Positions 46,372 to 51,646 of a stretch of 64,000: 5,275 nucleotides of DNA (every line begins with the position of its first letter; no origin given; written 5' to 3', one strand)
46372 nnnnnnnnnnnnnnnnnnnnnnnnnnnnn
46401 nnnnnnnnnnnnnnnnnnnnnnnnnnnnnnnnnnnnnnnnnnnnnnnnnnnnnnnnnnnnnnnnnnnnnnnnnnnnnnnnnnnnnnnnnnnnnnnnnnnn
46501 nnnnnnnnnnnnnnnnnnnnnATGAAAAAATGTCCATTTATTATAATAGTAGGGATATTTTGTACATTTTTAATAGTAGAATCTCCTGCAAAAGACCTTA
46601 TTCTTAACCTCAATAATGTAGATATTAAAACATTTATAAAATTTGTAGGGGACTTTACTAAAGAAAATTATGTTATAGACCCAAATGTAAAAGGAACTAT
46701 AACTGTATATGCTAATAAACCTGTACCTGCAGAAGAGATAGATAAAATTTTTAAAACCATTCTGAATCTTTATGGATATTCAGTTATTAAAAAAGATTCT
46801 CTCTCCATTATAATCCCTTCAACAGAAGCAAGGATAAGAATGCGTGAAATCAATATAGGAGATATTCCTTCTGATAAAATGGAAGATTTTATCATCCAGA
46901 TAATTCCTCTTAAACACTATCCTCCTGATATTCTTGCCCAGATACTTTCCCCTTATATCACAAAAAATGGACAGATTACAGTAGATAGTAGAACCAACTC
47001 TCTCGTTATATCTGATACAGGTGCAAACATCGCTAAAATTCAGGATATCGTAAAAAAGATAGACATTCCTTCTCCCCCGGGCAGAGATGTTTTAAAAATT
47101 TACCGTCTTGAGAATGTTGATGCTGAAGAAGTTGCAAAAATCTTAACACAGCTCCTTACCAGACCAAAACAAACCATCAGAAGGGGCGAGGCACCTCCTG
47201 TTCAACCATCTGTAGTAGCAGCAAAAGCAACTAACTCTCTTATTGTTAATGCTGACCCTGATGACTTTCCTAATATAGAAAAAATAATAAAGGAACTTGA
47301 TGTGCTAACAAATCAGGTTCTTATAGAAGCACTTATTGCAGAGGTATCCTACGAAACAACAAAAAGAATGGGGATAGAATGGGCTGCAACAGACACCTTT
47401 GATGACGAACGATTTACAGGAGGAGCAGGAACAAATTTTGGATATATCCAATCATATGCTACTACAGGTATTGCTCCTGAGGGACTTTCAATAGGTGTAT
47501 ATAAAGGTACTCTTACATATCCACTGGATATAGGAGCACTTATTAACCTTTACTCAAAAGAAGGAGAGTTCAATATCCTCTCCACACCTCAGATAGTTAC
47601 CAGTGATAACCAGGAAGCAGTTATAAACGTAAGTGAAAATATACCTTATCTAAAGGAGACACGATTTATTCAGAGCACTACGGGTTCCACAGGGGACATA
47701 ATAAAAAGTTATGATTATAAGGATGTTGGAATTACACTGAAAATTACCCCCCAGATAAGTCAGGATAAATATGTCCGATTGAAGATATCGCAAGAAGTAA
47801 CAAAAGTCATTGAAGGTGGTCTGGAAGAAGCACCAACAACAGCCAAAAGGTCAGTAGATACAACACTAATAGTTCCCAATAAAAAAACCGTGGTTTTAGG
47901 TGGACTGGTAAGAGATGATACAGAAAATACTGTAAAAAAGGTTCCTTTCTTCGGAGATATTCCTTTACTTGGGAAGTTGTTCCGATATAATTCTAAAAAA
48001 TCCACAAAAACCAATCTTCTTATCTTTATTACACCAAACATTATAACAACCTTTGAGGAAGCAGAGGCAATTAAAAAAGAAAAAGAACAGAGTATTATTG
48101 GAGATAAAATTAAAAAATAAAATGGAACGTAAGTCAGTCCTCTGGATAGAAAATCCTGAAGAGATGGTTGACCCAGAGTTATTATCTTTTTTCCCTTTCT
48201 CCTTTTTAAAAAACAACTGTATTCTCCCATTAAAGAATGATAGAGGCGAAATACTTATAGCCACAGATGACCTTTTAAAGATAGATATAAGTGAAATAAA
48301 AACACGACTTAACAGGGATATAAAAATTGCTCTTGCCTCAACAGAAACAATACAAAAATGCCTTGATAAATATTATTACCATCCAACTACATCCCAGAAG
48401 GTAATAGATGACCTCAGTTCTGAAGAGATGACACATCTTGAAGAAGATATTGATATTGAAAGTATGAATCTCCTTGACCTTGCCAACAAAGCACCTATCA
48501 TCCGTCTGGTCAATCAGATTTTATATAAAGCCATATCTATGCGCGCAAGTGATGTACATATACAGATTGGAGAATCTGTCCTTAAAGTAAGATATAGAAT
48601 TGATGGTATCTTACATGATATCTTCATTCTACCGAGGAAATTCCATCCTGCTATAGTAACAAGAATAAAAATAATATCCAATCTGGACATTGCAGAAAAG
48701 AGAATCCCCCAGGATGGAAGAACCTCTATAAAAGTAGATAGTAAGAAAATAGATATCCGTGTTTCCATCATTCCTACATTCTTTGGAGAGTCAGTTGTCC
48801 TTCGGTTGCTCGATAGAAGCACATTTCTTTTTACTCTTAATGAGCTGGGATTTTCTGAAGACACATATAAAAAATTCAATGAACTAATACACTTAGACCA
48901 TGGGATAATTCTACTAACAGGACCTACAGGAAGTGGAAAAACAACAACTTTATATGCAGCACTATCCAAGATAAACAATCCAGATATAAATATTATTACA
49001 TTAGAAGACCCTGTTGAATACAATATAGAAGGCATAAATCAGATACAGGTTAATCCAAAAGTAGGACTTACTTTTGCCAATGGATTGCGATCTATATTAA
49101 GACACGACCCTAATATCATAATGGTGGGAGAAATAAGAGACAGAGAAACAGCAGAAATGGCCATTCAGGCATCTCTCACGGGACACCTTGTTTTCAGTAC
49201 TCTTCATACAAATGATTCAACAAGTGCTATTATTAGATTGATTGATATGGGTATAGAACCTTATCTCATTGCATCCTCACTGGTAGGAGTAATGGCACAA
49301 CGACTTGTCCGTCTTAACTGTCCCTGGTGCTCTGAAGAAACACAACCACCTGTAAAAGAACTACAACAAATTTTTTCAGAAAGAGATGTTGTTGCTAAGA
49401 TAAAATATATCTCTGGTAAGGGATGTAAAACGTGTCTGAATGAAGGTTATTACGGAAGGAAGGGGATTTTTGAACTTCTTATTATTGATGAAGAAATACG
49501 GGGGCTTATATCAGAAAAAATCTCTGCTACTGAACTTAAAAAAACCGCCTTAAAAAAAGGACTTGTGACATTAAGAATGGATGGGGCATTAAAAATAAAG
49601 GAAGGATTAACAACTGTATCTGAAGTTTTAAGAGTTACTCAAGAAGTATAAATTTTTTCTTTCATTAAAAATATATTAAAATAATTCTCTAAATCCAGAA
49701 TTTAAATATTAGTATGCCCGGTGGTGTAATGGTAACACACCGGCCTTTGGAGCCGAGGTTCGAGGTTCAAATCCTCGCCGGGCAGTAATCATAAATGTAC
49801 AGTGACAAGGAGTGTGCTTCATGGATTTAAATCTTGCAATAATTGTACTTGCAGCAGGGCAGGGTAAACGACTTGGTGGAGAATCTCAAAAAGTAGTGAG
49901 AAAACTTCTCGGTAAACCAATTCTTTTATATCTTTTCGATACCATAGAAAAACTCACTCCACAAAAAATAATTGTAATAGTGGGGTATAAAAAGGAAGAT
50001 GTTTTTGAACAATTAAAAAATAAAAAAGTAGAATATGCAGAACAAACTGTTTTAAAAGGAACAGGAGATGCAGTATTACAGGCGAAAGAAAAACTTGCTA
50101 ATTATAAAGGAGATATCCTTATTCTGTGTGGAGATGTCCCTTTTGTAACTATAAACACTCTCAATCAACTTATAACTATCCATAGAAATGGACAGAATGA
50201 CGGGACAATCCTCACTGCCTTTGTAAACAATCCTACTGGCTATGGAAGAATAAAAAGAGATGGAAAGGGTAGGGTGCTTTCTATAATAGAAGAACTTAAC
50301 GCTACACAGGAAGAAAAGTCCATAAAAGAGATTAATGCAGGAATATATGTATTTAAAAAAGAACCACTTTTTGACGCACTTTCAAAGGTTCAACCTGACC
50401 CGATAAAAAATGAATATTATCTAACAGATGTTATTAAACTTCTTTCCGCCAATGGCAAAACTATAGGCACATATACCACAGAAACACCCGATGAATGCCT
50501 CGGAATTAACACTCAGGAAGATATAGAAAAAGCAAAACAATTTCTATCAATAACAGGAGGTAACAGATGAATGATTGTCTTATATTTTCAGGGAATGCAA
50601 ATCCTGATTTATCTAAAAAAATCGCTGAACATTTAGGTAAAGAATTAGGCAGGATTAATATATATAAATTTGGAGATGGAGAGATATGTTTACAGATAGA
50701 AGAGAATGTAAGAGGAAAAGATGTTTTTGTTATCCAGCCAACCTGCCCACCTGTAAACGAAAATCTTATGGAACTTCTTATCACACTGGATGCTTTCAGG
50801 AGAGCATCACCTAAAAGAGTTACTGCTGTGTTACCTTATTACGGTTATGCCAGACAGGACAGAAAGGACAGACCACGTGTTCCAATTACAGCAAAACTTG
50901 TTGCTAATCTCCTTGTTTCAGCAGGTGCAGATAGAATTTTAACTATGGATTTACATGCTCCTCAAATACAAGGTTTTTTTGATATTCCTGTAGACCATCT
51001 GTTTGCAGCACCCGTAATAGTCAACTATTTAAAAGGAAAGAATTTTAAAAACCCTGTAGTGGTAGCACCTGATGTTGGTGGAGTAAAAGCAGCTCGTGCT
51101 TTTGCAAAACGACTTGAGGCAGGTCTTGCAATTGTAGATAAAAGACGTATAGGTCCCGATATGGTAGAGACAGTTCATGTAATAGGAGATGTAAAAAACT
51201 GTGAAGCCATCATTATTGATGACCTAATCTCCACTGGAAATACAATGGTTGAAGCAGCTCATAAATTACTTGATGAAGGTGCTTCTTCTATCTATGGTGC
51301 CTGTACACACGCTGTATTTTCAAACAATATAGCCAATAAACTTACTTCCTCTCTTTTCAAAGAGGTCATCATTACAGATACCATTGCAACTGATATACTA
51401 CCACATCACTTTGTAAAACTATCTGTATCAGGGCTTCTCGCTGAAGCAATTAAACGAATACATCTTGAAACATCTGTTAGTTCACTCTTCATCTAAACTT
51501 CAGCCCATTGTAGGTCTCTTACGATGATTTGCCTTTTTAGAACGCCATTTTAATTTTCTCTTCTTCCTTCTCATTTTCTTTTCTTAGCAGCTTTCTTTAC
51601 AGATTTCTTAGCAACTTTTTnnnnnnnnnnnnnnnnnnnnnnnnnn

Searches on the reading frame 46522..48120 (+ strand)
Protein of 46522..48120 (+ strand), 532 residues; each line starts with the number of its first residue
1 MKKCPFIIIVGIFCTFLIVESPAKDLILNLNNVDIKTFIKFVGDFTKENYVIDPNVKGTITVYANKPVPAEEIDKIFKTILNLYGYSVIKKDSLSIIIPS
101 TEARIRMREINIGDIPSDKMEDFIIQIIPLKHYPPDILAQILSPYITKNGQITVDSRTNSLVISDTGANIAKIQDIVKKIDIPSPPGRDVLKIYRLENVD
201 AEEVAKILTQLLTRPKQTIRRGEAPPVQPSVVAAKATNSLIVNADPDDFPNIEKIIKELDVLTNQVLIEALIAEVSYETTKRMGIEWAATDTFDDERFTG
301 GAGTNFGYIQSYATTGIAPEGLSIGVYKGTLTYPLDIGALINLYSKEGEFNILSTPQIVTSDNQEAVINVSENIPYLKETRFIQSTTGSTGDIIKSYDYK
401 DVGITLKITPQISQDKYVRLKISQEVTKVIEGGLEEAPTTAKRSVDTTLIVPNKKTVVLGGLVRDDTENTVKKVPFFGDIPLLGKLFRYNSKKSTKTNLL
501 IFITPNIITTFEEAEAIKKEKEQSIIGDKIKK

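Call 3: search_protein_families(library=pfam, proteins=[window:46522-48120:+], max_evalue=0.1)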
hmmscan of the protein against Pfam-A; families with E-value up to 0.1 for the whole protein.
window:46522-48120:+ (532 aa): 4 families
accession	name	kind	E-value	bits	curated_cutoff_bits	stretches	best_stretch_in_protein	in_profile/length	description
PF00263.26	Secretin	-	2e-49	167.9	27.5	1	344-508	2-168/169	Bacterial type II and III secretion system protein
PF03958.22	Secretin_N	-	1.7e-27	95.9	28.2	2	192-262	2-66/69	Bacterial type II/III secretion system short domain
PF21305.2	type_II_gspD_N0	-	6.6e-21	74.4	27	1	28-92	1-65/71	GspD-like, N0 domain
PF24070.1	T4_MRH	-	0.019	15.3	24.4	0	148-201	13-64/144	T4 MRH-like protein family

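Call 4: search_protein_families(library=ncbifam, proteins=[window:46522-48120:+], max_evalue=0.1)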
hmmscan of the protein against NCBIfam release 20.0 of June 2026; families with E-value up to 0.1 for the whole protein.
window:46522-48120:+ (532 aa): 10 families
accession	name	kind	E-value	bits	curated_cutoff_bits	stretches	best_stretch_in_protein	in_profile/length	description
TIGR02517.1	type_II_gspD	equivalog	1.7e-133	446.3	351.35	2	230-517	302-599/600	type II secretion system secretin GspD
TIGR02515.1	IV_pilus_PilQ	subfamily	4.8e-71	240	284.35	2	195-508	103-427/428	type IV pilus secretin PilQ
NF010083.0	PRK13568.1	equivalog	4.7e-50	170.6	554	2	227-509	150-418/419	DNA uptake porin HofQ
TIGR02519.1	pilus_MshL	equivalog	4.7e-46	157.1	250.2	1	235-508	5-290/290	pilus (MSHA type) biogenesis protein MshL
TIGR02516.1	type_III_yscC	equivalog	1.1e-43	149.5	238.45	2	194-509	165-462/463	type III secretion system outer membrane ring subunit SctC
NF007851.2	PRK10560.1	exception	3.8e-37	128.1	598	2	229-509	144-410/412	DNA uptake porin HofQ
NF042912.1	Amuc_1098_fam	equivalog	4.5e-27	94.4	750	2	437-508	725-796/805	Amuc_1098 family type IV pilus outer membrane protein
NF011873.0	PRK15346.1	equivalog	1.9e-18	66.4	524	1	223-503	230-489/499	EscC/YscC/HrcC family type III secretion system outer membrane ring protein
TIGR02520.1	pilus_B_mal_scr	equivalog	1.6e-07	30.3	287.65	1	230-428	238-429/513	PilN family type IVB pilus formation outer membrane protein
NF049849.1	HEXXH_WD0702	equivalog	0.009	15.7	125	1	75-180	27-127/223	WD_0702 family putative metalloprotease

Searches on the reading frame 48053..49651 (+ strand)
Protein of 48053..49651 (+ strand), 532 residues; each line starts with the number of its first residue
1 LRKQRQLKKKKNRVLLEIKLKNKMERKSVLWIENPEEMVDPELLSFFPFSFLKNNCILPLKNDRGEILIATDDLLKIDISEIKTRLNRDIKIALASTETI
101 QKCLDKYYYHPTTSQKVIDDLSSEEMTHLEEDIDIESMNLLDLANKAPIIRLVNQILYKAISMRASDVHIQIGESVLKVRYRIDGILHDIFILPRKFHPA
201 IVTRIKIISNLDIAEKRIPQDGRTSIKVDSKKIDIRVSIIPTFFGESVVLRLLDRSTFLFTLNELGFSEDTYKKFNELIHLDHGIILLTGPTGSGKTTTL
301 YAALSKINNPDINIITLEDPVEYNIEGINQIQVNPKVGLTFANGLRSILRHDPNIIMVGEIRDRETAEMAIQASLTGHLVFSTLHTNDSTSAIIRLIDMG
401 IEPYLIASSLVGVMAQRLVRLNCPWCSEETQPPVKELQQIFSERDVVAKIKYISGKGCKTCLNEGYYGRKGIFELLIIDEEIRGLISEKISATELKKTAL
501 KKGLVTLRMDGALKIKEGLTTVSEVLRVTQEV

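Call 7: search_protein_families(library=pfam, proteins=[window:48053-49651:+], max_evalue=0.001)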
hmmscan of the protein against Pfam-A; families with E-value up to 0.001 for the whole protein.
window:48053-49651:+ (532 aa): 6 families
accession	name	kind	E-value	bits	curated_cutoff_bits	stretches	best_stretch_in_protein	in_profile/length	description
PF00437.27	T2SSE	-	6.2e-135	450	24.9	1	144-527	3-370/370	Type II/IV secretion system protein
PF05157.20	MshEN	-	1.2e-11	44.9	23.1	1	34-111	8-87/90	MshEN domain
PF25199.1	nSTAND_NTPase5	-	7.8e-05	23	34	1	284-326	42-85/145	Novel STAND NTPase 5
PF13401.12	AAA_22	-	0.00054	20.7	27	0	282-318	4-42/130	AAA domain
PF13173.12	AAA_14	-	0.00065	20.2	27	0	284-371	3-81/129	AAA domain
PF13476.12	AAA_23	-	0.00067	20.8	27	1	276-302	14-38/201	AAA domain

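Call 60: search_protein_families(library=ncbifam, proteins=[window:48053-49651:+], max_evalue=1e-10)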
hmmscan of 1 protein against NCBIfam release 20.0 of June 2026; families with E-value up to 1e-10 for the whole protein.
window:48053-49651:+ (532 aa): 14 families
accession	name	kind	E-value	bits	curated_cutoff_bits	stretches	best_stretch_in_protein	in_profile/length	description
TIGR02533.1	type_II_gspE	equivalog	3.3e-187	623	630.25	1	47-529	4-486/486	type II secretion system ATPase GspE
TIGR02538.1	type_IV_pilB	equivalog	6.6e-166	553.2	675.65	1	47-530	74-563/564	type IV-A pilus assembly ATPase PilB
NF053534.1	T4PilAsmATPsTfpB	equivalog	1.2e-152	509.3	850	1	35-529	85-582/584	type IV pilus assembly ATPase TfpB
NF007755.0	PRK10436.1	equivalog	5.4e-133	444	617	1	93-529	30-459/465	type II secretion system protein GspE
NF041000.1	ATPase_ComGA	equivalog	2e-80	269.6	300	1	155-420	2-266/267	competence type IV pilus ATPase ComGA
TIGR01420.1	pilT_fam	subfamily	3e-52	177.9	319.1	1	153-420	2-269/343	PilT/PilU family type 4a pilus ATPase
TIGR02525.1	plasmid_TraJ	equivalog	1.7e-26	93.1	368.3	1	248-399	120-272/372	plasmid transfer ATPase TraJ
TIGR02524.1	dot_icm_DotB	equivalog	2e-23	83.2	463.3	1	278-397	129-257/358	Dot/Icm type IV secretion system ATPase DotB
NF058587.1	archaellum_moto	equivalog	2.3e-17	62.9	550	1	286-401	278-398/527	archaellum flagellar ATPase motor FlaI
TIGR02782.1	TrbB_P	equivalog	2.7e-16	59.7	304.55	1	271-397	125-253/303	P-type conjugative transfer ATPase TrbB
TIGR02788.1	VirB11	equivalog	9.5e-14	51.1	249.95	1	271-399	132-265/308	P-type DNA transfer ATPase VirB11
NF010469.0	PRK13894.1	subfamily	1.1e-12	48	508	1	281-397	147-265/320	conjugal transfer ATPase TrbB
NF010407.0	PRK13833.1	subfamily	7.6e-12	45.3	499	1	286-399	147-262/323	conjugal transfer protein TrbB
NF053672.1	bindosome_BasE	exception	7.1e-11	41.5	1000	1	286-414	273-407/512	bindosome assembly system ATPase subunit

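Call 69: find_related_loci(query=window:48191-49651:+, collection=metagenome_contigs, flank=10000)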
Query window:48191-49651:+ (486 aa) in metagenome_contigs; peptide patterns used: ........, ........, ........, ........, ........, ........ (x = any residue, [..] = any of these).
235 stretches matched a pattern; 9 encode a relative of the query (tblastn E <= 1e-3); 8 distinct loci.
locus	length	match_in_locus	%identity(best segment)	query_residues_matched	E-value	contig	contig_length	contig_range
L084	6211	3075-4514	91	7-486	0e+0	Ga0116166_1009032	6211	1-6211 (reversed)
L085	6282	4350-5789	89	7-486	0e+0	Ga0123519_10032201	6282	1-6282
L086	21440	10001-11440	91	7-486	0e+0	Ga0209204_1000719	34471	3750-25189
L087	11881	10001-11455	50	2-485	8e-157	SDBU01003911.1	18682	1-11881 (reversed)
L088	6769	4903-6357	50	2-485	6e-156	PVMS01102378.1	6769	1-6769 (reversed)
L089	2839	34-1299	53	68-485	1e-151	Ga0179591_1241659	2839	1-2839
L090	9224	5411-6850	46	11-483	9e-134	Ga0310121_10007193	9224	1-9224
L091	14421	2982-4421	46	11-483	6e-132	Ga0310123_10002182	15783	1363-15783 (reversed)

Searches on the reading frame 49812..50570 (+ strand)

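Call 7: search_protein_families(library=pfam, proteins=[window:49812-50570:+], max_evalue=0.001)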
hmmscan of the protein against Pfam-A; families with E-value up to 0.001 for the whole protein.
window:49812-50570:+ (252 aa): 4 families
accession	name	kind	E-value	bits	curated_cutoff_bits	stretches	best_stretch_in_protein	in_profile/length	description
PF00483.29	NTP_transferase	-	1.9e-22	80.4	21.2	1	11-217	3-215/245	Nucleotidyl transferase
PF12804.13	NTP_transf_3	-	1.7e-15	58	27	1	11-134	2-121/160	MobA-like NTP transferase domain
PF01128.25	IspD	-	3.8e-09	37.1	27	1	9-138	2-130/221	2-C-methyl-D-erythritol 4-phosphate cytidylyltransferase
PF02348.25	CTP_transf_3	-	7.8e-06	26.3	22.6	1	9-244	1-205/217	Cytidylyltransferase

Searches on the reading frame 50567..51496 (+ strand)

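Call 7: search_protein_families(library=pfam, proteins=[window:50567-51496:+], max_evalue=0.001)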
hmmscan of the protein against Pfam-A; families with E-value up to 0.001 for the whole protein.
window:50567-51496:+ (309 aa): 3 families
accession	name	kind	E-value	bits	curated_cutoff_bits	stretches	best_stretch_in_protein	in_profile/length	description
PF13793.12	Pribosyltran_N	-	1.5e-52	176.9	25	1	5-120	2-117/117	N-terminal domain of ribose phosphate pyrophosphokinase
PF14572.12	Pribosyl_synth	-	5.1e-26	92.2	27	1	203-308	75-183/184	Phosphoribosyl synthetase-associated domain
PF00156.33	Pribosyltran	-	8e-16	58.2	26.3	1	156-249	24-125/158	Phosphoribosyl transferase domain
